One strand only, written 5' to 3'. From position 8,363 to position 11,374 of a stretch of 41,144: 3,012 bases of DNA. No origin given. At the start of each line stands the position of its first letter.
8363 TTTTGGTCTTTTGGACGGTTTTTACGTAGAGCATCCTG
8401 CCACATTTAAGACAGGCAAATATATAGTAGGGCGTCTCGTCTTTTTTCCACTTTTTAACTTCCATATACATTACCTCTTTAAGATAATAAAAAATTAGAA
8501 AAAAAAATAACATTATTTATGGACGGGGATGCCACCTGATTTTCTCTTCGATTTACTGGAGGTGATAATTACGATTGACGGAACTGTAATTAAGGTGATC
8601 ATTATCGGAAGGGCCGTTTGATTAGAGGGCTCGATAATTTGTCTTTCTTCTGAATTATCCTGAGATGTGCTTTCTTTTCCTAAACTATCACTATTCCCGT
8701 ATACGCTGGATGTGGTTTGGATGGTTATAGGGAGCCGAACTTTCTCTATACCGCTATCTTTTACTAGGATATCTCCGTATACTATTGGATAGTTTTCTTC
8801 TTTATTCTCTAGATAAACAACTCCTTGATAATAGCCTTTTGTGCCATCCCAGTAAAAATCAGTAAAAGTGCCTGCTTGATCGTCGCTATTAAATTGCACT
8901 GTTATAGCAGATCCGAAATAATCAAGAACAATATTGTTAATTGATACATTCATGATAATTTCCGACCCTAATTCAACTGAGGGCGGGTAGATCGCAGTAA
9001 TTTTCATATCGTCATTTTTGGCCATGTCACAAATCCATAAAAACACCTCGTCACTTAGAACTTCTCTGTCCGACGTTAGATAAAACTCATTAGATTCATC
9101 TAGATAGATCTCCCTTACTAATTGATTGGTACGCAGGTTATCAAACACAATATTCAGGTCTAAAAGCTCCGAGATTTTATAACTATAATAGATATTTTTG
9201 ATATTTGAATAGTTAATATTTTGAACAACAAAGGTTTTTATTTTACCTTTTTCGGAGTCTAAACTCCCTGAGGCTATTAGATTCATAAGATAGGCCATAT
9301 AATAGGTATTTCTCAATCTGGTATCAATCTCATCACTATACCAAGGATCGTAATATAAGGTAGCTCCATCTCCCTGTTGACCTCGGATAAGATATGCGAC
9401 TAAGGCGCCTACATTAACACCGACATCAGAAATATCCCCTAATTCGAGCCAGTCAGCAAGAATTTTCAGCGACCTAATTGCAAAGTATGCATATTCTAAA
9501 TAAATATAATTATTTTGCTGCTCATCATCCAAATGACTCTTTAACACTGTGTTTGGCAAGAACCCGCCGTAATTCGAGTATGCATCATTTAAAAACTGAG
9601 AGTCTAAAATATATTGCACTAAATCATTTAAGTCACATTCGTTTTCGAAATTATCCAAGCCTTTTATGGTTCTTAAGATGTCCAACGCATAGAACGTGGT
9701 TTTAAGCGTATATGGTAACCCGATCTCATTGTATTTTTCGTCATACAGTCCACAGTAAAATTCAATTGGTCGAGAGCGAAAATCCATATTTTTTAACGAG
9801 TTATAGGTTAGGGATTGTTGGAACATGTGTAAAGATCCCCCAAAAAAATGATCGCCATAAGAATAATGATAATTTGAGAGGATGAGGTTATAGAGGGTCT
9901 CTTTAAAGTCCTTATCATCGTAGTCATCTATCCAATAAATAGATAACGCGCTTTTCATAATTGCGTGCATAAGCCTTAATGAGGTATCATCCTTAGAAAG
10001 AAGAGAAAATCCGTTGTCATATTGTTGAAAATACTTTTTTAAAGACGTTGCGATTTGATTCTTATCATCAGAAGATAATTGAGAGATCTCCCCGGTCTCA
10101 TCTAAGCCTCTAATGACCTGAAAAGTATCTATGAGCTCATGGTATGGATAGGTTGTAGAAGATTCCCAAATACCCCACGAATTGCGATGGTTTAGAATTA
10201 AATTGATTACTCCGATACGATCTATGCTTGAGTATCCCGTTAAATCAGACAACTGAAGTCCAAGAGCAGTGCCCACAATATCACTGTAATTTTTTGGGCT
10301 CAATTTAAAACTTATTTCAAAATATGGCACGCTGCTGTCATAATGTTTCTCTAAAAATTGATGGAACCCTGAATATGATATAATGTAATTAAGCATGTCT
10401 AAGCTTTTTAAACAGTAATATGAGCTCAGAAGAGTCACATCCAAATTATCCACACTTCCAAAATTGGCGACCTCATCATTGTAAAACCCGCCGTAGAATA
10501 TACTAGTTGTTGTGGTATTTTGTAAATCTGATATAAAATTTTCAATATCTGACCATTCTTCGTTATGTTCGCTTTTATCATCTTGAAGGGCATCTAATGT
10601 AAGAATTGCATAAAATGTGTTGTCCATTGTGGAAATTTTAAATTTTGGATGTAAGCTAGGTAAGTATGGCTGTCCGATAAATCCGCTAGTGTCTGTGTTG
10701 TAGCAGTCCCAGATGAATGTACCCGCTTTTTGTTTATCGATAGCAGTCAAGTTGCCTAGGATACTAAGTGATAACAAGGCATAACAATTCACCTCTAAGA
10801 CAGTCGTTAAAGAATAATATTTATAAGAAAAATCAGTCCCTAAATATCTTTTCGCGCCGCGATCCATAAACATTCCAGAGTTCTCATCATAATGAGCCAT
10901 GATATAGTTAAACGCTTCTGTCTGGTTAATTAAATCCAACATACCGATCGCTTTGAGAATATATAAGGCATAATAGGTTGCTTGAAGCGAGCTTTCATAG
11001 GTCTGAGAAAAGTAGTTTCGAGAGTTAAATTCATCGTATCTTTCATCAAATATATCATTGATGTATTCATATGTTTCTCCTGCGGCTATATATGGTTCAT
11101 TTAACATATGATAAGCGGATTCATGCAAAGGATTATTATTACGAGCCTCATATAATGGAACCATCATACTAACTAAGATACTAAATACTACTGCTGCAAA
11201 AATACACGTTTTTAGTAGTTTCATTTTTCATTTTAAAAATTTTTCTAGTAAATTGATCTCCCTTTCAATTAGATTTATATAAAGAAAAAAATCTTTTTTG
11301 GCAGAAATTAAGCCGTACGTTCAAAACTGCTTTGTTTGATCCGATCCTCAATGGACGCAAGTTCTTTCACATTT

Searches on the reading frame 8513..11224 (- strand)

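Call 12: search_protein_families(library=ncbifam, proteins=[window:8513-11224:-], max_evalue=0.00001)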
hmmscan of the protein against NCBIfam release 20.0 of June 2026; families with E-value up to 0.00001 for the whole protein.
window:8513-11224:- (903 aa): 0 families

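Call 68: search_protein_families(library=pfam, proteins=[window:8513-11224:-], max_evalue=0.001)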
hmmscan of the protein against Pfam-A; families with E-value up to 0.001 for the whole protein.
window:8513-11224:- (903 aa): 1 family
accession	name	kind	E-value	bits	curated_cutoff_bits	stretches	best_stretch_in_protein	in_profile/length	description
PF00432.27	Prenyltrans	-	7.7e-14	52.2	26.5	1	144-238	30-115/304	Prenyltransferase alpha-alpha toroid domain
